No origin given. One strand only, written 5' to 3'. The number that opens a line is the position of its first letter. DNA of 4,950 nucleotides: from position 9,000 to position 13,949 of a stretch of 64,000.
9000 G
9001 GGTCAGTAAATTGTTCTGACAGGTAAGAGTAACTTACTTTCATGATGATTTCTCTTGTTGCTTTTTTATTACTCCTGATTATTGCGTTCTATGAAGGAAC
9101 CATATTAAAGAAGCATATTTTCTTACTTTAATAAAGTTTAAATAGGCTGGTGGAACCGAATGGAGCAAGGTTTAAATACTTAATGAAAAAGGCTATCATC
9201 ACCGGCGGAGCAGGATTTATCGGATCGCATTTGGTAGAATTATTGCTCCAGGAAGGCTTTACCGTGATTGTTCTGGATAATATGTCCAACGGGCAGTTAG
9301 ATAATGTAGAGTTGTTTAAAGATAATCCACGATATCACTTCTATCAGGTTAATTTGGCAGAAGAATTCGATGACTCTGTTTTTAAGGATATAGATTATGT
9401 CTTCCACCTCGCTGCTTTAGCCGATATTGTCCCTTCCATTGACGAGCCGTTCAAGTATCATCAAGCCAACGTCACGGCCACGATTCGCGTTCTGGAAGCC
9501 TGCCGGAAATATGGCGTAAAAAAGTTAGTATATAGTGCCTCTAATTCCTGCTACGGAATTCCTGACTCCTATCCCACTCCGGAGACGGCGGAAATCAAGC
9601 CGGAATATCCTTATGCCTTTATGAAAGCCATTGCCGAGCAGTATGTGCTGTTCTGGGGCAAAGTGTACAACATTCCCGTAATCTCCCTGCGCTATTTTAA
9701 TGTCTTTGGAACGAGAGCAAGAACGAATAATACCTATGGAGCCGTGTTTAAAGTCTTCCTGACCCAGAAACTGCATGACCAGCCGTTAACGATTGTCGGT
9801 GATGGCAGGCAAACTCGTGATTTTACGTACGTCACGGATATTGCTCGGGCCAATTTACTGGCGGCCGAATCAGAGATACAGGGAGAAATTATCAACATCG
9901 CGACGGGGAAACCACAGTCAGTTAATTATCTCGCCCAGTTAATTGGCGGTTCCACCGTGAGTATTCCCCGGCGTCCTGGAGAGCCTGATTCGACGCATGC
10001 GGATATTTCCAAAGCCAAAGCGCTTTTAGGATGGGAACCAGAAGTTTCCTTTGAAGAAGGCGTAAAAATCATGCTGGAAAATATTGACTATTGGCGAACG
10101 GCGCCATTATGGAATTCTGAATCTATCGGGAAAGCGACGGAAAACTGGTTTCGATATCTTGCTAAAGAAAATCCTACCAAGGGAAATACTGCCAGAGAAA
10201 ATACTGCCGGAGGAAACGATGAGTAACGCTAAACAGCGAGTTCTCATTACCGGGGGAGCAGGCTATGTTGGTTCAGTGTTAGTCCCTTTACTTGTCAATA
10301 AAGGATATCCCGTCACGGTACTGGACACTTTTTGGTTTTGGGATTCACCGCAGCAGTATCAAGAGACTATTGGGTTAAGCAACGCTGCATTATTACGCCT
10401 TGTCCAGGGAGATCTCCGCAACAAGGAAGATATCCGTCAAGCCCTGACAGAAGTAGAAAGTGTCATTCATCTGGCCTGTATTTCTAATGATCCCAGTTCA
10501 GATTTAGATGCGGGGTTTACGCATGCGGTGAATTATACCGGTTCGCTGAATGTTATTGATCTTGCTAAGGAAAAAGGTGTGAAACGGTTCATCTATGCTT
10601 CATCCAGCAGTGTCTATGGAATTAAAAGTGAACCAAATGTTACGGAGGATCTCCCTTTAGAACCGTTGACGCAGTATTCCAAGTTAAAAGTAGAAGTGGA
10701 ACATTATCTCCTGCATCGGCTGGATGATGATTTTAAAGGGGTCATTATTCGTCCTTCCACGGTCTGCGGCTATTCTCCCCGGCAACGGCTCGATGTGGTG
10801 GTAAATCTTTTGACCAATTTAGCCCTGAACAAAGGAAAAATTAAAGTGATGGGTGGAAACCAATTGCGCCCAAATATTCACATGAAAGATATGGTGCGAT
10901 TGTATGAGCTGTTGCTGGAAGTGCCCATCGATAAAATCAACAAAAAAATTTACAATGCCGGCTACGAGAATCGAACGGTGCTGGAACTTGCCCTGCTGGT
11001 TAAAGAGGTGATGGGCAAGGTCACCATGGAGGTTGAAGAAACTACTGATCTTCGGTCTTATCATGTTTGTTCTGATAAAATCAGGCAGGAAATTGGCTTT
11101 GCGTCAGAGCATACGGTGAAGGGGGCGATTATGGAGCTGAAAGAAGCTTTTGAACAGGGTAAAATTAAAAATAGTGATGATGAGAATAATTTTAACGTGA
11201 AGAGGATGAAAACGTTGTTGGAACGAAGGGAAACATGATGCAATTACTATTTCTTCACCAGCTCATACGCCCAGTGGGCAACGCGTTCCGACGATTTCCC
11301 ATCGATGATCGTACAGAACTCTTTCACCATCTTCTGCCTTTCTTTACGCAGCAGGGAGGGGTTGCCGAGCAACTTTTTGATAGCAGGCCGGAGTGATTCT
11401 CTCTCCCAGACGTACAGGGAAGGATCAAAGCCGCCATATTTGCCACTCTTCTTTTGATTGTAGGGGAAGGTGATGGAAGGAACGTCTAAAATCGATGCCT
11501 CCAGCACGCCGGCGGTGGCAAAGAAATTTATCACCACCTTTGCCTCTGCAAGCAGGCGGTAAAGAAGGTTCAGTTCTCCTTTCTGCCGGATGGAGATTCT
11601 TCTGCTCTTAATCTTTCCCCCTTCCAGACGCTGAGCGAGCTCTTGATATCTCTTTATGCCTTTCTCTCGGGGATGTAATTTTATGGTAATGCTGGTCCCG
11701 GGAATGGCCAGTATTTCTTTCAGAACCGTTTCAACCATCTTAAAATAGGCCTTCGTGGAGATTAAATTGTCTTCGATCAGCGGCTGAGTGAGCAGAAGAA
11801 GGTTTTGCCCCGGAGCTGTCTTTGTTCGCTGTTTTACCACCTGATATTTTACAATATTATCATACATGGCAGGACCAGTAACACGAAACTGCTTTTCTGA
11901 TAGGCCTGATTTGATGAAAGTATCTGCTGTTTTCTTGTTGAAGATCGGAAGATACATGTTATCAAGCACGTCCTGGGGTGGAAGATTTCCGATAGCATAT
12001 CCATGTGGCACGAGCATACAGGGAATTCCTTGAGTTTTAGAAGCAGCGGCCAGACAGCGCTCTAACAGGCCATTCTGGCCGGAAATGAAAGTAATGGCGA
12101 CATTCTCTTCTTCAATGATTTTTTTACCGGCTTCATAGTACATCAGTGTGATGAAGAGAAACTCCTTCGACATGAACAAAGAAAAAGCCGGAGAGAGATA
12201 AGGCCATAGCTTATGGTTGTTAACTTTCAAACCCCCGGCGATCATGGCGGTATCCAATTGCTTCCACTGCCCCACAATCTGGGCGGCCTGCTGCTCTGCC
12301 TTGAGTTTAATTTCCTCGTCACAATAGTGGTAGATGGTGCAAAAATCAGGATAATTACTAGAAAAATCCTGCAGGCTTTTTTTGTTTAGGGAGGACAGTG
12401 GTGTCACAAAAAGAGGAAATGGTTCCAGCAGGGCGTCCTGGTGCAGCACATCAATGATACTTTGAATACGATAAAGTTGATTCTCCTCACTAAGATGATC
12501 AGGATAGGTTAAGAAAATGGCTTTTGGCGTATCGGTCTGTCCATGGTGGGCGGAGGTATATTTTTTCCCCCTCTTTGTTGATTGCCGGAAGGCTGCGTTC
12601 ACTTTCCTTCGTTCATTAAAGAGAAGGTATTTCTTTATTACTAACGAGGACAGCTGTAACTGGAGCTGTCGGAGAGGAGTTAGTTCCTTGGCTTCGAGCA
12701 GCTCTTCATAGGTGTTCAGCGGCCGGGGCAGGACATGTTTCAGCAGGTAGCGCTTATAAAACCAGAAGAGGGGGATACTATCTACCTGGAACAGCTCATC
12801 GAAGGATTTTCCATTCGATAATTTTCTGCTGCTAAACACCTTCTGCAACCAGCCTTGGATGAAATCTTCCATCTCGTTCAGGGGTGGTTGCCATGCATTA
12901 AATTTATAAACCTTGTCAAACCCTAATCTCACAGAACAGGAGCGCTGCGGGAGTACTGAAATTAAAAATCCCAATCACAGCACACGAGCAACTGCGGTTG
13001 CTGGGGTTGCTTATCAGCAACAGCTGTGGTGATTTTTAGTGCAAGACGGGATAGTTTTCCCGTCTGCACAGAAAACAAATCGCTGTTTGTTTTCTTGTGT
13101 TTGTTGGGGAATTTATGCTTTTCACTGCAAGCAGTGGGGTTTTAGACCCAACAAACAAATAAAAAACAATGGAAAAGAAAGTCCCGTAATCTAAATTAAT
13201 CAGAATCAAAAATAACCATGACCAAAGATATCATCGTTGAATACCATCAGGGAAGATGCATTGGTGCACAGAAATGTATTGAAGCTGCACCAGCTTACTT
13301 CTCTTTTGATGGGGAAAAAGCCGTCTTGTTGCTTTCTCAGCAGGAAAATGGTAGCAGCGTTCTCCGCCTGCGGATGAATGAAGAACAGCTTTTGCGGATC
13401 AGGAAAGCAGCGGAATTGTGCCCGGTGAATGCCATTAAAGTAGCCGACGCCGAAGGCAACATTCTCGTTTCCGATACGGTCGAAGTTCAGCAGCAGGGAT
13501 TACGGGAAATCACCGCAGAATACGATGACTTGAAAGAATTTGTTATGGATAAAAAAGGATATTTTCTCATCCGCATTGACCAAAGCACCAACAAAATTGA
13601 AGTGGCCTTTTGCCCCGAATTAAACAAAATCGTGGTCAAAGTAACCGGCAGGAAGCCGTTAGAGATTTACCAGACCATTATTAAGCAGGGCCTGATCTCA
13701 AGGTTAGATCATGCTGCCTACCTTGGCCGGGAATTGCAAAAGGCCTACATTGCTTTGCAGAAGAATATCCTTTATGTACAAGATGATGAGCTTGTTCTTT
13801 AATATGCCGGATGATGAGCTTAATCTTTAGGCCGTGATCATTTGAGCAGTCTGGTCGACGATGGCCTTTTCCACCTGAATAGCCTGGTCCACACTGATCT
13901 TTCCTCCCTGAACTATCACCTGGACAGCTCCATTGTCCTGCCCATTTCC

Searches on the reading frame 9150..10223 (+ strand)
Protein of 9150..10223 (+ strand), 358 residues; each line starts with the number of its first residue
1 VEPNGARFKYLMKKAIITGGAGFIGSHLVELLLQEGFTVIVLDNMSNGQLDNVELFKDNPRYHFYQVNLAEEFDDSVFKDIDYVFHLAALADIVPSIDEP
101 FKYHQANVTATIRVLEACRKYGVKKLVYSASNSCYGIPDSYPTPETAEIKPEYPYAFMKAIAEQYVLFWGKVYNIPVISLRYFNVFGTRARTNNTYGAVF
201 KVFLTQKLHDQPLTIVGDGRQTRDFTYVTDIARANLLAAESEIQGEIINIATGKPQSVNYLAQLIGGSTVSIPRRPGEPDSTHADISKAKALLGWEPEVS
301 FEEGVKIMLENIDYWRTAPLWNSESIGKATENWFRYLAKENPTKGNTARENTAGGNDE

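Call 8: search_protein_families(library=pfam, proteins=[window:9150-10223:+], max_evalue=0.001)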
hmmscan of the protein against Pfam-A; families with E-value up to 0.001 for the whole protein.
window:9150-10223:+ (358 aa): 8 families
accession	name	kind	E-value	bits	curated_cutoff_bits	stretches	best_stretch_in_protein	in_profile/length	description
PF16363.11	GDP_Man_Dehyd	-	7.3e-57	193.7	27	1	16-308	1-332/332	GDP-mannose 4,6 dehydratase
PF01370.27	Epimerase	-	7.4e-56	189.7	20.9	1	16-251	2-240/240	NAD dependent epimerase/dehydratase family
PF01073.25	3Beta_HSD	-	2.3e-23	83.1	22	1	16-240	1-230/280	3-beta hydroxysteroid dehydrogenase/isomerase family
PF02719.21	Polysacc_synt_2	-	7.1e-14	52.1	20.2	1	16-264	2-242/293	Polysaccharide biosynthesis protein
PF04321.23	RmlD_sub_bind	-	1.7e-11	44.2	27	1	15-244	3-202/287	RmlD substrate binding domain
PF07993.18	NAD_binding_4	-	3.6e-11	43.2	20.1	1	74-187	82-209/258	Male sterility protein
PF13460.12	NAD_binding_10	-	1.3e-06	28.8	27.2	1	19-165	1-130/184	NAD(P)H-binding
PF00106.31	adh_short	-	0.00014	21.8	26.6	1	13-71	1-60/195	short chain dehydrogenase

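Call 21: search_protein_families(library=ncbifam, proteins=[window:9150-10223:+], max_evalue=0.0001)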
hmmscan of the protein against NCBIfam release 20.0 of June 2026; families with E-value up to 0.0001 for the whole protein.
window:9150-10223:+ (358 aa): 28 families (the best 25 are shown)
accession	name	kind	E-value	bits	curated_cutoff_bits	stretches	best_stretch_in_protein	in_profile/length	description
TIGR01179.1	galE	equivalog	9.2e-52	175.9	262.3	1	16-300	3-312/332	UDP-glucose 4-epimerase GalE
NF011728.1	PRK15181.1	equivalog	1.6e-47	162.2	760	1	12-310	15-335/348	Vi polysaccharide biosynthesis UDP-N-acetylglucosaminuronic acid C-4 epimerase TviC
TIGR04180.1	EDH_00030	hypoth_equivalog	1.2e-41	142.8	475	1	16-298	2-295/297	NAD-dependent 4,6-dehydratase LegB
TIGR01181.1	dTDP_gluc_dehyt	equivalog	1.4e-41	142.6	365.1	1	15-309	2-308/321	dTDP-glucose 4,6-dehydratase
TIGR02197.1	heptose_epim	equivalog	2.6e-38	132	274.6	1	16-312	2-313/316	ADP-glyceromanno-heptose 6-epimerase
NF007956.0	PRK10675.1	subfamily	6.7e-27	94.5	394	1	15-190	3-185/338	UDP-glucose 4-epimerase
NF007582.0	PRK10217.1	equivalog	1.9e-26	93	698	1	12-251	1-252/355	dTDP-glucose 4,6-dehydratase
NF007490.0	PRK10084.1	subfamily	2.1e-26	92.8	649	2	14-122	2-115/361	dTDP-glucose 4,6-dehydratase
NF042422.1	oxyalk_red_OleD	equivalog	1e-21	77.7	580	1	14-255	2-236/329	2-alkyl-3-oxoalkanoate reductase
NF008360.0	PRK11150.1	equivalog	1.4e-21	77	452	1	16-263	3-248/310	ADP-glyceromanno-heptose 6-epimerase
NF008872.0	PRK11908.1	equivalog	5.7e-20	71.7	294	1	12-264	1-266/349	bifunctional UDP-4-keto-pentose/UDP-xylose synthase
TIGR01472.1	gmd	equivalog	8e-19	68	415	1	13-261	1-260/342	GDP-mannose 4,6-dehydratase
NF005998.1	PRK08125.1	equivalog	6.8e-18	64.4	777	1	12-263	315-579/649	bifunctional UDP-4-amino-4-deoxy-L-arabinose formyltransferase/UDP-glucuronic acid oxidase ArnA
NF042423.1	oxyalk_red_Shew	equivalog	2.6e-17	62.9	580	1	11-244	7-226/331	2-alkyl-3-oxoalkanoate reductase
TIGR02622.1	CDP_4_6_dhtase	equivalog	1.1e-15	57.7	278.45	1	11-170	3-169/352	CDP-glucose 4,6-dehydratase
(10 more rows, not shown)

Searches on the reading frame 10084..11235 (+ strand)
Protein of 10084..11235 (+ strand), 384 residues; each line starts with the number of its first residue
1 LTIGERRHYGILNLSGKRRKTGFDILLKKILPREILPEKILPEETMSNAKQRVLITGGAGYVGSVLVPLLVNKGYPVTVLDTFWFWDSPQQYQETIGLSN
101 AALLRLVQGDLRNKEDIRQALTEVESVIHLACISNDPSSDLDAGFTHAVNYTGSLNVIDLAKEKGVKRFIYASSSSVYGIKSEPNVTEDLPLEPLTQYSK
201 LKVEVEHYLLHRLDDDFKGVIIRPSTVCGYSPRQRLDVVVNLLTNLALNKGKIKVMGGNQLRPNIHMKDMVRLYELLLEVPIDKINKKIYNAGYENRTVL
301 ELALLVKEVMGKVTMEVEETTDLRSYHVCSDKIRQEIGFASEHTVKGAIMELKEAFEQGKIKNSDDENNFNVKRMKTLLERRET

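Call 8: search_protein_families(library=pfam, proteins=[window:10084-11235:+], max_evalue=0.001)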
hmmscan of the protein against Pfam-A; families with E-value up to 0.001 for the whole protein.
window:10084-11235:+ (384 aa): 8 families
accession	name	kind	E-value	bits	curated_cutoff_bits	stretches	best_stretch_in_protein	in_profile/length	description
PF01370.27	Epimerase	-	8e-43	147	20.9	1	53-293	1-240/240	NAD dependent epimerase/dehydratase family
PF16363.11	GDP_Man_Dehyd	-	8.3e-30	104.8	27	1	54-327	1-307/332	GDP-mannose 4,6 dehydratase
PF01073.25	3Beta_HSD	-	2e-22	80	22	1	54-244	1-198/280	3-beta hydroxysteroid dehydrogenase/isomerase family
PF13460.12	NAD_binding_10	-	1.1e-13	51.9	27.2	1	57-226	1-145/184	NAD(P)H-binding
PF04321.23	RmlD_sub_bind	-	4.4e-13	49.4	27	1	52-316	2-237/287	RmlD substrate binding domain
PF05368.20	NmrA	-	7.6e-11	42.6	27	1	50-175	2-108/298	NmrA-like family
PF07993.18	NAD_binding_4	-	5.6e-09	36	20.1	1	114-233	79-213/258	Male sterility protein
PF02719.21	Polysacc_synt_2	-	1.4e-08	34.7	20.2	1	53-174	1-128/293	Polysaccharide biosynthesis protein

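Call 21: search_protein_families(library=ncbifam, proteins=[window:10084-11235:+], max_evalue=0.0001)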
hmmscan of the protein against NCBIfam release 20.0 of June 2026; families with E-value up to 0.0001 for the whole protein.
window:10084-11235:+ (384 aa): 24 families
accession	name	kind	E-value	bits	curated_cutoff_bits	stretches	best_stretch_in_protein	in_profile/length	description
TIGR01179.1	galE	equivalog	2e-32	112.3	262.3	1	52-346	1-314/332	UDP-glucose 4-epimerase GalE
TIGR04180.1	EDH_00030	hypoth_equivalog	1.4e-25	90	475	1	53-319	1-265/297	NAD-dependent 4,6-dehydratase LegB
TIGR01181.1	dTDP_gluc_dehyt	equivalog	5.3e-24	84.9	365.1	1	52-351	1-306/321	dTDP-glucose 4,6-dehydratase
TIGR02197.1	heptose_epim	equivalog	4e-20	72.2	274.6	1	53-211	1-151/316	ADP-glyceromanno-heptose 6-epimerase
TIGR03466.1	HpnA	hypoth_equivalog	1.5e-18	66.8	367.65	1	52-229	2-172/327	hopanoid-associated sugar epimerase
NF007956.0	PRK10675.1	subfamily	8.3e-17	61.3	394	1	52-210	2-161/338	UDP-glucose 4-epimerase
NF011728.1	PRK15181.1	equivalog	1.6e-15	57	760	1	48-257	13-227/348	Vi polysaccharide biosynthesis UDP-N-acetylglucosaminuronic acid C-4 epimerase TviC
NF043036.1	ErythonDh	equivalog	4.3e-15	55.7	325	1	52-206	2-157/321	D-erythronate dehydrogenase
NF042422.1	oxyalk_red_OleD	equivalog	2.7e-14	53.3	580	1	52-241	2-182/329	2-alkyl-3-oxoalkanoate reductase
NF042423.1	oxyalk_red_Shew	equivalog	2.4e-13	49.9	580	1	46-232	4-179/331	2-alkyl-3-oxoalkanoate reductase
NF052578.1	StrlDmthSdmBMthl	equivalog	5.4e-12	46.1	600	1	53-277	3-215/328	sterol demethylase protein SdmB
TIGR03589.1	PseB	equivalog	8.8e-12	44.6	407.75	1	50-173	4-124/324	UDP-N-acetylglucosamine 4,6-dehydratase (inverting)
NF041293.1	G6PDh_Azf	equivalog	3.1e-10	39.9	400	1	51-179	3-120/252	NAD-dependent glucose-6-phosphate dehydrogenase Azf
TIGR01214.1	rmlD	equivalog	3.5e-10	39.4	224.05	1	52-312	1-228/285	dTDP-4-dehydrorhamnose reductase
TIGR02622.1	CDP_4_6_dhtase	equivalog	4e-08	32.8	278.45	1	50-356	4-330/352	CDP-glucose 4,6-dehydratase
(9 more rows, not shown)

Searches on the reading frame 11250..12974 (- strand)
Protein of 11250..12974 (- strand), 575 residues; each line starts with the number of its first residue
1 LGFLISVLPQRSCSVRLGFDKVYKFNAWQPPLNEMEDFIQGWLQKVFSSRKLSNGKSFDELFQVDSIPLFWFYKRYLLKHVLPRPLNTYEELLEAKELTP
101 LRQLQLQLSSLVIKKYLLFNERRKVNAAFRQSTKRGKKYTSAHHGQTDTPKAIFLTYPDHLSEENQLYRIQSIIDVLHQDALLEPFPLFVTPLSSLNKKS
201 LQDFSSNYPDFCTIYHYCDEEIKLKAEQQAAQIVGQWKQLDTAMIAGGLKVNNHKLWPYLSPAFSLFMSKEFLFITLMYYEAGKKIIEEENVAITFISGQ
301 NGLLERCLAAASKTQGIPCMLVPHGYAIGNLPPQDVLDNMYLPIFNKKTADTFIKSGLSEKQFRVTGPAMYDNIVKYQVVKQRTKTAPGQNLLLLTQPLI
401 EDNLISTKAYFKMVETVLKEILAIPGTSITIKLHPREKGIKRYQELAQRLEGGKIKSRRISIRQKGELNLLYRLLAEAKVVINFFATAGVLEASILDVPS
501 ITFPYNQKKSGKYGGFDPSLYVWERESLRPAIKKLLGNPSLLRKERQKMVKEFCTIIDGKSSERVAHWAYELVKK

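Call 8: search_protein_families(library=pfam, proteins=[window:11250-12974:-], max_evalue=0.001)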
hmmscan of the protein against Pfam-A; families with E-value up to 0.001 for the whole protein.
window:11250-12974:- (575 aa): 2 families
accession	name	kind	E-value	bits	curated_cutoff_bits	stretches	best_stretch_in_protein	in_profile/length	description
PF07388.17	A-2_8-polyST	-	1.1e-07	32.2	23.3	1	386-456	202-267/316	Alpha-2,8-polysialyltransferase (POLYST)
PF02350.25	Epimerase_2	-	3.6e-05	23.2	30.6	1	346-567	130-344/347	UDP-N-acetylglucosamine 2-epimerase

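Call 21: search_protein_families(library=ncbifam, proteins=[window:11250-12974:-], max_evalue=0.0001)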
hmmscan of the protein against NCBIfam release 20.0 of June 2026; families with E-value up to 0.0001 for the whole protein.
window:11250-12974:- (575 aa): 2 families
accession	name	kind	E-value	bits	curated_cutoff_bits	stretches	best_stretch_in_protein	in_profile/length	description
TIGR04396.2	surf_polysacc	subfamily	3.8e-10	39.5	125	1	400-573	200-363/427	surface carbohydrate biosynthesis protein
NF046086.1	BFO_1060_trans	domain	1.6e-07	30.8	200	1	410-568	203-359/365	BFO_1060 family glycosyltransferase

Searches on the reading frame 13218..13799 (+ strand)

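Call 8: search_protein_families(library=pfam, proteins=[window:13218-13799:+], max_evalue=0.001)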
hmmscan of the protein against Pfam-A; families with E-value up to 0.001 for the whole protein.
window:13218-13799:+ (194 aa): 3 families
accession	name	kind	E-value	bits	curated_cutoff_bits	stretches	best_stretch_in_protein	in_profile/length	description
PF14251.12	PterinBD-DUF4346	-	6.8e-22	78.5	29.6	1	110-189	1-86/86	PterinBD-DUF4346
PF13459.11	Fer4_15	-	5.6e-10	40.2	22.4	1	7-75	1-66/66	4Fe-4S single cluster domain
PF13370.11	Fer4_13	-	4.7e-09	37.2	24.5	1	12-75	4-58/58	4Fe-4S single cluster domain of Ferredoxin I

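Call 21: search_protein_families(library=ncbifam, proteins=[window:13218-13799:+], max_evalue=0.0001)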
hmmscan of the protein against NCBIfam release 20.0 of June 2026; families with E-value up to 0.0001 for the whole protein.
window:13218-13799:+ (194 aa): 2 families
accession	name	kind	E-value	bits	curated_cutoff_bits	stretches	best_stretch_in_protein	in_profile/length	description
TIGR00284.1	TIGR00284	hypoth_equivalog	2.2e-18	66.1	256.65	1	106-192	413-497/497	dihydropteroate synthase-like protein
NF002128.0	PRK00964.1-6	equivalog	1.6e-17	63.7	568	1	105-190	284-369/390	tetrahydromethanopterin S-methyltransferase subunit A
